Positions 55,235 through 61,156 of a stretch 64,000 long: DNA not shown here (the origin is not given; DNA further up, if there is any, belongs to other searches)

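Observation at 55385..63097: Two-gene unit: flotillin-like SPFH scaffold with extended EA-repeat, followed 6 nt later by a 1873-aa coiled-coil protein carrying one MoxR/AAA_5 ATPase core. This is a candidate undescribed membrane-associated ATPase system.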

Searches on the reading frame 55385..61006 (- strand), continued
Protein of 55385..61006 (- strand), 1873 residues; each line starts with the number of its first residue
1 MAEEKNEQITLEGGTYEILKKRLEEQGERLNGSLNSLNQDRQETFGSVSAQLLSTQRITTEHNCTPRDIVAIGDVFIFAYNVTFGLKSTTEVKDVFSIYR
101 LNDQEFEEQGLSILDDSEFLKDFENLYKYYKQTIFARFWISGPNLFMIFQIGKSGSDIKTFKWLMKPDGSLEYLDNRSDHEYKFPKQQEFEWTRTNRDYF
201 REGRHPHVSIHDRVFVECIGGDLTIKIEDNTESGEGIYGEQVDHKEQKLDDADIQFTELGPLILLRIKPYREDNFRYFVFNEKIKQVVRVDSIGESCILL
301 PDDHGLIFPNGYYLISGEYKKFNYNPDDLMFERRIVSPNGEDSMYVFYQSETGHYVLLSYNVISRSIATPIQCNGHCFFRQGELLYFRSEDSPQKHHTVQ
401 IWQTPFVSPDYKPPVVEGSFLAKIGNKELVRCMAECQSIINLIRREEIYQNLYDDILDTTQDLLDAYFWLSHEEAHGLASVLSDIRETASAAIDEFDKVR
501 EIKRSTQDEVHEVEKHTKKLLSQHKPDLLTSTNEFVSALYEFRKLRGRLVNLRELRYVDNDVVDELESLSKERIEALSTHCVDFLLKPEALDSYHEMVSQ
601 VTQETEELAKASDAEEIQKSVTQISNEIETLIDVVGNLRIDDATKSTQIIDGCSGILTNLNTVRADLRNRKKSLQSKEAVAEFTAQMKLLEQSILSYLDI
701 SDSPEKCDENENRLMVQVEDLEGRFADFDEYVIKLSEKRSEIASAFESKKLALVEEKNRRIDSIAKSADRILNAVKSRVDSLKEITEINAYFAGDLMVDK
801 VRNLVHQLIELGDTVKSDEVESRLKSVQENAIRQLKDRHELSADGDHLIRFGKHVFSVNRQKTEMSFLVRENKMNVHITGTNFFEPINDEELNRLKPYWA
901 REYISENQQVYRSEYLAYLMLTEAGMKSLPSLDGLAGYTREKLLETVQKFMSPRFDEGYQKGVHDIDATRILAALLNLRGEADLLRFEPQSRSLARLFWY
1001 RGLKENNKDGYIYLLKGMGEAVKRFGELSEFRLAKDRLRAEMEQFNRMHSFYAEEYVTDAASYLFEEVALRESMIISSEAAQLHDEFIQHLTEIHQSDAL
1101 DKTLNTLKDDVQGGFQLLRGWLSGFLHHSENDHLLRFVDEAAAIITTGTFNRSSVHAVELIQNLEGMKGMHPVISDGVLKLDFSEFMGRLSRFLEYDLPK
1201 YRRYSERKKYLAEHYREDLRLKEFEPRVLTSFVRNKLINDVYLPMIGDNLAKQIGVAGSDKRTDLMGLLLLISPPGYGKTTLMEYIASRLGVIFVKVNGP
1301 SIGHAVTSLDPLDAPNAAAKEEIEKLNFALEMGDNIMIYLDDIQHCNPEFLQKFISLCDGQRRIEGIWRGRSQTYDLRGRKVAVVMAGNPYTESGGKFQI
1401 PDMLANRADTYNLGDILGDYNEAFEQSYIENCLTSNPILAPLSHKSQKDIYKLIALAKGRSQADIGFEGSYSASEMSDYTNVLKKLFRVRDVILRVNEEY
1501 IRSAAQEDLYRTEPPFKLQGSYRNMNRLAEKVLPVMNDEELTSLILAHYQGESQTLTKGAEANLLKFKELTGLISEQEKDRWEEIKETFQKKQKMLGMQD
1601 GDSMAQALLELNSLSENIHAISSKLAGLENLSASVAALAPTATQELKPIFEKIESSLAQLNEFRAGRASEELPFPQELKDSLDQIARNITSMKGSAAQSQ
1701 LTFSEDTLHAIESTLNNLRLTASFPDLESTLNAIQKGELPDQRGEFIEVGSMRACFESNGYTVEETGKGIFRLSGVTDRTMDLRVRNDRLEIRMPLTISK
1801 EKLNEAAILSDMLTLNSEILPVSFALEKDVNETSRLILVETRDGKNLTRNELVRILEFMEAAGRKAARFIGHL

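Call 12: find_homologous_proteins(query=window:55385-61006:-, max_evalue=0.00001)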
Query window:55385-61006:- (1873 aa): 4376 proteins with E <= 0.00001 among 8000 candidates; the best 120 are listed.
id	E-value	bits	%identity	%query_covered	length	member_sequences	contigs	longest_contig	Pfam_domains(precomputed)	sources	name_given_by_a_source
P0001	0.0e+0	4201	100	100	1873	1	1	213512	PF12458.14,PF00004.36,PF07728.21,PF25472.2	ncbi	-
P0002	0.0e+0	2487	58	100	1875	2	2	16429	PF12458.14,PF00004.36,PF05496.19,PF07728.21,PF25472.2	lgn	-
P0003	0.0e+0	2420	57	100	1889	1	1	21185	PF12458.14,PF00004.36,PF07728.21,PF25472.2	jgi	-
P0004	0.0e+0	2371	56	100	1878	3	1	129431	PF12458.14,PF00004.36,PF05496.19,PF07728.21,PF25472.2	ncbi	ncbi:MAG: DNA repair ATPase [Sumerlaeia bacterium]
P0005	0.0e+0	2347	54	100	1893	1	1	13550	PF12458.14,PF00004.36,PF05496.19,PF07728.21,PF25472.2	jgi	jgi:hypothetical protein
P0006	0.0e+0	2294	54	100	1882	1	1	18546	PF12458.14,PF00004.36,PF07728.21,PF25472.2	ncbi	-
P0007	0.0e+0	2280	54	100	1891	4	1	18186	PF12458.14,PF00004.36,PF07728.21,PF25472.2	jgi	jgi:hypothetical protein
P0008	0.0e+0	2041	49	100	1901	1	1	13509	PF12458.14,PF00004.36,PF07728.21,PF25472.2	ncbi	-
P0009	0.0e+0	1955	49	100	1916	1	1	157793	PF12458.14,PF00004.36,PF25472.2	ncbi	ncbi:MAG: DNA repair ATPase [Sumerlaeia bacterium]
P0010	0.0e+0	1930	52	87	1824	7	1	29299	PF12458.14,PF00004.36,PF25472.2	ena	-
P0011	0.0e+0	1925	51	89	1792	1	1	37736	PF12458.14,PF00004.36,PF25472.2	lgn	-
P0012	0.0e+0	1920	53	87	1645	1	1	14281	PF12458.14,PF00004.36,PF05496.19,PF07728.21,PF25472.2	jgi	jgi:hypothetical protein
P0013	0.0e+0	1915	51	88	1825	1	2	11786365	PF12458.14,PF00004.36,PF05496.19,PF25472.2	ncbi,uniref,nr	ncbi:DNA repair ATPase [Sulfidibacter corallicola]|uniref:DNA repair ATPase n=1 Tax=Sulfidibacter co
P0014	0.0e+0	1915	50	89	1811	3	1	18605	PF12458.14,PF00004.36,PF07728.21,PF25472.2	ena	-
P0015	0.0e+0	1915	50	89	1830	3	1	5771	PF12458.14,PF00004.36,PF07728.21,PF25472.2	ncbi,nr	ncbi:MAG: DNA repair ATPase [Planctomycetes bacterium]|nr:DNA repair ATPase [Planctomycetota bacteri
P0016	0.0e+0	1913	50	89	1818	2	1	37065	PF12458.14,PF00004.36,PF25472.2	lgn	-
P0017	0.0e+0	1913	51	89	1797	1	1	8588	PF12458.14,PF00004.36,PF05496.19,PF25472.2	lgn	-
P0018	0.0e+0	1912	52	87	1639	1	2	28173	PF12458.14,PF00004.36,PF07728.21,PF25472.2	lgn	-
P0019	0.0e+0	1911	50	89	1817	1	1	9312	PF12458.14,PF00004.36,PF07728.21,PF25472.2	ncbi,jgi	ncbi:MAG: hypothetical protein ACI93T_000593 [Porticoccaceae bacterium]|jgi:hypothetical protein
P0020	0.0e+0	1911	51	89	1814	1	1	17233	PF12458.14,PF00004.36,PF25472.2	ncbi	-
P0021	0.0e+0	1911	50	89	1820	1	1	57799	PF12458.14,PF00004.36,PF07728.21,PF25472.2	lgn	-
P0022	0.0e+0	1911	49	92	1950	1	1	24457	PF12717.14,PF02985.29,PF03130.23,PF12458.14,PF00004.36,PF13401.13,PF13513.13,PF05496.19,PF07728.21,PF13646.13,PF25472.2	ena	-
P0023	0.0e+0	1910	50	89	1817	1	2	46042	PF12458.14,PF00004.36,PF07728.21,PF25472.2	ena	-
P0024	0.0e+0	1907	50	90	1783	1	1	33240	PF12458.14,PF00004.36,PF25472.2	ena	-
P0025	0.0e+0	1907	50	92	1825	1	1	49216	PF12458.14,PF00004.36,PF05496.19,PF25472.2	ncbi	ncbi:MAG: DNA repair ATPase [Planctomycetaceae bacterium]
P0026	0.0e+0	1907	52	88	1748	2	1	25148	PF12458.14,PF00004.36,PF07728.21,PF25472.2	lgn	-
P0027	0.0e+0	1906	50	89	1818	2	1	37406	PF12458.14,PF00004.36,PF07728.21,PF25472.2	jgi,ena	-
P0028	0.0e+0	1904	49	92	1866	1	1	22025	PF12458.14,PF00004.36,PF05496.19,PF25472.2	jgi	jgi:DNA repair ATPase/ATPase family protein associated with various cellular activities (AAA)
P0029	0.0e+0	1903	50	89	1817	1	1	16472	PF12458.14,PF00004.36,PF25472.2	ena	-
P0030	0.0e+0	1903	50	89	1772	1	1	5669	PF12458.14,PF00004.36,PF13401.13,PF05496.19,PF25472.2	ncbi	-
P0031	0.0e+0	1903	51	88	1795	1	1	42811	PF12458.14,PF00004.36,PF07728.21,PF25472.2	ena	-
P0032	0.0e+0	1902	49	90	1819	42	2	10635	PF12458.14,PF00004.36,PF25472.2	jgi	jgi:hypothetical protein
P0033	0.0e+0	1902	51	87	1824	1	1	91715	PF12458.14,PF00004.36,PF25472.2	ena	-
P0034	0.0e+0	1901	50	89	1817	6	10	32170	PF12458.14,PF00004.36,PF07728.21,PF25472.2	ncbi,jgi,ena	jgi:hypothetical protein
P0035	0.0e+0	1901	51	87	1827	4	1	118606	PF12458.14,PF00004.36,PF25472.2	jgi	jgi:hypothetical protein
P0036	0.0e+0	1900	50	87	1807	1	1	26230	PF12458.14,PF00004.36,PF05496.19,PF25472.2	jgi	jgi:hypothetical protein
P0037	0.0e+0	1898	51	86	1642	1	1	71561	PF12458.14,PF00004.36,PF25472.2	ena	-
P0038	0.0e+0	1896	49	92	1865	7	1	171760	PF12458.14,PF00004.36,PF25472.2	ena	-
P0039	0.0e+0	1894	51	86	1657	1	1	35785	PF12458.14,PF00004.36,PF07728.21,PF25472.2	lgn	-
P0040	0.0e+0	1894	51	89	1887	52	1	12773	PF12458.14,PF00004.36,PF25472.2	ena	-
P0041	0.0e+0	1894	52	87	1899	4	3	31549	PF12458.14,PF00004.36,PF25472.2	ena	-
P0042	0.0e+0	1894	50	91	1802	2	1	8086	PF12458.14,PF00004.36,PF07728.21,PF25472.2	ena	-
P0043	0.0e+0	1894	51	87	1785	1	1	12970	PF12458.14,PF00004.36,PF07728.21,PF25472.2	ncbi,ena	-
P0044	0.0e+0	1894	50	90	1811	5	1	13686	PF12458.14,PF00004.36,PF25472.2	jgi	jgi:hypothetical protein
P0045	0.0e+0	1892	52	88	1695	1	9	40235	PF12458.14,PF00004.36,PF13401.13,PF07728.21,PF25472.2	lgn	-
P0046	0.0e+0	1892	51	87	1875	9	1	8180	PF12458.14,PF00004.36,PF05496.19,PF25472.2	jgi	jgi:MoxR-like ATPase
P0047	0.0e+0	1891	50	90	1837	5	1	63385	PF12458.14,PF00004.36,PF05496.19,PF25472.2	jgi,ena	-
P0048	0.0e+0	1891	51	87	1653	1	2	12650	PF12458.14,PF00004.36,PF05496.19,PF07728.21,PF25472.2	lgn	-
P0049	0.0e+0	1890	50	89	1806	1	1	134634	PF12458.14,PF00004.36,PF07728.21,PF25472.2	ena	-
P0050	0.0e+0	1889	51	88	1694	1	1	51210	PF12458.14,PF00004.36,PF05496.19,PF07728.21,PF25472.2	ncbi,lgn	-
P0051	0.0e+0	1888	51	88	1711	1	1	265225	PF12458.14,PF00004.36,PF07728.21,PF25472.2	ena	-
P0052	0.0e+0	1888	50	92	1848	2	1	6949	PF12458.14,PF00004.36,PF13401.13,PF05496.19,PF25472.2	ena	-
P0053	0.0e+0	1887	51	88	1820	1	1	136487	PF12458.14,PF00004.36,PF07728.21,PF25472.2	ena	-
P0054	0.0e+0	1884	51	88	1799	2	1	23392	PF12458.14,PF00004.36,PF05496.19,PF25472.2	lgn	-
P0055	0.0e+0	1884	51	87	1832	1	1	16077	PF12458.14,PF00004.36,PF07728.21,PF25472.2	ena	-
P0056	0.0e+0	1883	50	88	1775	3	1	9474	PF12458.14,PF00004.36,PF13401.13,PF25472.2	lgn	-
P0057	0.0e+0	1883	52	86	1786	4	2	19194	PF12458.14,PF00004.36,PF07728.21,PF25472.2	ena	-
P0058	0.0e+0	1883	51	87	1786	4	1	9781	PF12458.14,PF00004.36,PF05496.19,PF25472.2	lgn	-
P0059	0.0e+0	1882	51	86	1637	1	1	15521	PF12458.14,PF00004.36,PF07728.21,PF25472.2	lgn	-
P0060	0.0e+0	1882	51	87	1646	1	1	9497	PF12458.14,PF00004.36,PF05496.19,PF07728.21,PF25472.2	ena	-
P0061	0.0e+0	1882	51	87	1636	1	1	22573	PF12458.14,PF00004.36,PF05496.19,PF07728.21,PF25472.2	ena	-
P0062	0.0e+0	1882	50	88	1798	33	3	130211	PF12458.14,PF00004.36,PF07728.21,PF25472.2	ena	-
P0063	0.0e+0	1881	51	87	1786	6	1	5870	PF12458.14,PF00004.36,PF05496.19,PF25472.2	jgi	-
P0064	0.0e+0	1881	49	92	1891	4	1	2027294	PF12458.14,PF00004.36,PF25472.2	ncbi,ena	-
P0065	0.0e+0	1880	49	90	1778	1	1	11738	PF12458.14,PF00004.36,PF25472.2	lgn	-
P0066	0.0e+0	1880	50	90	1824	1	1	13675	PF12458.14,PF00004.36,PF25472.2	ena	-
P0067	0.0e+0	1880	52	87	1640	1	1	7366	PF12458.14,PF00004.36,PF25472.2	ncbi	ncbi:MAG: DNA repair ATPase [Flammeovirgaceae bacterium]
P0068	0.0e+0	1879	49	92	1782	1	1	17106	PF12458.14,PF00004.36,PF13401.13,PF25472.2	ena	-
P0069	0.0e+0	1879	50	91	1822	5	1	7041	PF12458.14,PF00004.36,PF07728.21,PF25472.2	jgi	jgi:MoxR-like ATPase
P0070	0.0e+0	1879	51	87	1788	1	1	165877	PF12458.14,PF00004.36,PF05496.19,PF25472.2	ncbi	-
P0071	0.0e+0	1878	50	89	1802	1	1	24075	PF12458.14,PF00004.36,PF05496.19,PF25472.2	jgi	-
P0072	0.0e+0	1877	51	86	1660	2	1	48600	PF12458.14,PF00004.36,PF25472.2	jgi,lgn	jgi:hypothetical protein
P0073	0.0e+0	1877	51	87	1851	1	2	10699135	PF12458.14,PF00004.36,PF05496.19,PF25472.2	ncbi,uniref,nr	ncbi:DNA repair ATPase [Acanthopleuribacter pedis]|uniref:DNA repair ATPase n=1 Tax=Acanthopleuribac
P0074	0.0e+0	1876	50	89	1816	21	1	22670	PF12458.14,PF00004.36,PF25472.2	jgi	jgi:MoxR-like ATPase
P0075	0.0e+0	1876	51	86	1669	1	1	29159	PF12458.14,PF00004.36,PF05496.19,PF25472.2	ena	-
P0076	0.0e+0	1876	51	87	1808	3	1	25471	PF12458.14,PF00004.36,PF13401.13,PF05496.19,PF07728.21,PF25472.2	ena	-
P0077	0.0e+0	1875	50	88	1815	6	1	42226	PF12458.14,PF00004.36,PF25472.2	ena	-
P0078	0.0e+0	1875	50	89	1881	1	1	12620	PF12458.14,PF00004.36,PF13401.13,PF25472.2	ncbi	ncbi:MAG: DNA repair ATPase [Phycisphaerae bacterium]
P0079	0.0e+0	1875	51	87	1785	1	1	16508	PF12458.14,PF00004.36,PF05496.19,PF25472.2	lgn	-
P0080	0.0e+0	1875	51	90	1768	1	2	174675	PF12458.14,PF00004.36,PF13401.13,PF05496.19,PF25472.2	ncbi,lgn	-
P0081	0.0e+0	1875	50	87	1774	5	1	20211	PF12458.14,PF00004.36,PF13401.13,PF05496.19,PF25472.2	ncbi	-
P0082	0.0e+0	1875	50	89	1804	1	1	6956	PF12458.14,PF00004.36,PF05496.19,PF25472.2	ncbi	-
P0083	0.0e+0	1874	50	90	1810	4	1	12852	PF12458.14,PF00004.36,PF05496.19,PF25472.2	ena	-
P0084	0.0e+0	1874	50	87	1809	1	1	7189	PF12458.14,PF00004.36,PF05496.19,PF07728.21,PF25472.2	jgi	jgi:MoxR-like ATPase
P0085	0.0e+0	1874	51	87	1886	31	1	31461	PF12458.14,PF00004.36,PF25472.2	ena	-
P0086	0.0e+0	1873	51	87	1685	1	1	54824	PF12458.14,PF00004.36,PF07728.21,PF25472.2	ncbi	-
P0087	0.0e+0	1873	49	92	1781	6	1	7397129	PF12458.14,PF00004.36,PF25472.2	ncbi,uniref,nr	ncbi:DNA repair ATPase [Gimesia aquarii]|uniref:ATPase involved in DNA repair n=1 Tax=Gimesia aquari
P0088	0.0e+0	1873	50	90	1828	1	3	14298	PF12458.14,PF00004.36,PF13401.13,PF07728.21,PF25472.2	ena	-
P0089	0.0e+0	1873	51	86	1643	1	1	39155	PF12458.14,PF00004.36,PF05496.19,PF25472.2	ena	-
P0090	0.0e+0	1872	50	90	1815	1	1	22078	PF12458.14,PF00004.36,PF07728.21,PF25472.2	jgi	jgi:MoxR-like ATPase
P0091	0.0e+0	1872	51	86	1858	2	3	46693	PF12458.14,PF00004.36,PF25472.2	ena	-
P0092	0.0e+0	1872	49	92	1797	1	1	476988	PF12458.14,PF00004.36,PF13401.13,PF05496.19,PF25472.2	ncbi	-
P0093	0.0e+0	1872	50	89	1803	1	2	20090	PF12458.14,PF00004.36,PF05496.19,PF07728.21,PF25472.2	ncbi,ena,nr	ncbi:MAG: DNA repair ATPase [Acidobacteriota bacterium]|nr:DNA repair ATPase [Acidobacteriota bacter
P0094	0.0e+0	1872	52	87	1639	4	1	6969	PF12458.14,PF00004.36,PF25472.2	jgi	jgi:hypothetical protein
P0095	0.0e+0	1871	52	86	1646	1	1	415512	PF12458.14,PF00004.36,PF25472.2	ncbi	ncbi:MAG: DNA repair ATPase [Calditrichia bacterium]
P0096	0.0e+0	1871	50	87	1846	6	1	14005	PF12458.14,PF00004.36,PF25472.2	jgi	jgi:hypothetical protein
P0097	0.0e+0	1871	51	87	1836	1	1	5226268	PF12458.14,PF00004.36,PF05496.19,PF25472.2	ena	-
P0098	0.0e+0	1871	50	87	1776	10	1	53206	PF12458.14,PF00004.36,PF25472.2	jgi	-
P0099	0.0e+0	1871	50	88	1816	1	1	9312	PF12458.14,PF00004.36,PF07728.21,PF25472.2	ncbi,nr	ncbi:MAG: DNA repair ATPase [Pirellulales bacterium]|nr:DNA repair ATPase [Pirellulales bacterium]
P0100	0.0e+0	1870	49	90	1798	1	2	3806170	PF12458.14,PF00004.36,PF25472.2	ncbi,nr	ncbi:MAG: DNA repair ATPase [Planctomycetaceae bacterium]|nr:DNA repair ATPase [Planctomycetales bac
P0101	0.0e+0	1869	51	86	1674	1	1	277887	PF12458.14,PF00004.36,PF25472.2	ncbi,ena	-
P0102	0.0e+0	1869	52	86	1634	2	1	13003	PF12458.14,PF00004.36,PF05496.19,PF07728.21,PF25472.2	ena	-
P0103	0.0e+0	1869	51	87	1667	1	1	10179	PF12458.14,PF00004.36,PF05496.19,PF07728.21,PF25472.2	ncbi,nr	ncbi:MAG: DNA repair ATPase [Microscillaceae bacterium]|nr:DNA repair ATPase [Microscillaceae bacter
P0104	0.0e+0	1868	51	89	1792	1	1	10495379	PF12458.14,PF00004.36,PF07728.21,PF25472.2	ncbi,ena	-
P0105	0.0e+0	1868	50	88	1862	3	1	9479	PF12458.14,PF00004.36,PF07728.21,PF25472.2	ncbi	ncbi:MAG: DNA repair ATPase [Planctomycetota bacterium]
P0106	0.0e+0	1868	50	87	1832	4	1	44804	PF12458.14,PF00004.36,PF13401.13,PF07728.21,PF25472.2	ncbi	ncbi:MAG: DNA repair ATPase [Phycisphaerae bacterium]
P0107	0.0e+0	1868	51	87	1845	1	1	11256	PF12458.14,PF00004.36,PF05496.19,PF25472.2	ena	-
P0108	0.0e+0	1867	49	92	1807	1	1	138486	PF12458.14,PF00004.36,PF05496.19,PF07728.21,PF25472.2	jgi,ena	-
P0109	0.0e+0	1867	50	89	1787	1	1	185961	PF12458.14,PF00004.36,PF13401.13,PF05496.19,PF07728.21,PF25472.2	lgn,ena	-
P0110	0.0e+0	1866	50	88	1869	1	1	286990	PF12458.14,PF00004.36,PF07728.21,PF25472.2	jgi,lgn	jgi:hypothetical protein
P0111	0.0e+0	1866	50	88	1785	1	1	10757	PF12458.14,PF00004.36,PF25472.2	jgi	-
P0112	0.0e+0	1865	49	91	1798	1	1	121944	PF12458.14,PF00004.36,PF25472.2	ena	-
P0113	0.0e+0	1865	51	87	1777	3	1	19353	PF12458.14,PF00004.36,PF05496.19,PF25472.2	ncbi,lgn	-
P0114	0.0e+0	1865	50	88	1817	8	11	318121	PF12458.14,PF00004.36,PF13401.13,PF07728.21,PF25472.2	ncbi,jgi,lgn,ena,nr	ncbi:DNA repair ATPase [bacterium]|jgi:hypothetical protein|nr:DNA repair ATPase [bacterium]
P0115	0.0e+0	1864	50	88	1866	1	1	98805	PF12458.14,PF00004.36,PF13401.13,PF07728.21,PF25472.2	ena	-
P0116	0.0e+0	1864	50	87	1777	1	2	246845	PF12458.14,PF00004.36,PF13401.13,PF05496.19,PF07728.21,PF25472.2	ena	-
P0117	0.0e+0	1864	51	86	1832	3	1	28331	PF12458.14,PF00004.36,PF05496.19,PF25472.2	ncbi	-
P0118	0.0e+0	1863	51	87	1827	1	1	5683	PF12458.14,PF00004.36,PF13401.13,PF07728.21,PF25472.2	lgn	-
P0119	0.0e+0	1863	49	90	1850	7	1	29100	PF12458.14,PF00004.36,PF13401.13,PF07728.21,PF25472.2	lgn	-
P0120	0.0e+0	1863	50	87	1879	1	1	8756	PF12458.14,PF00004.36,PF25472.2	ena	-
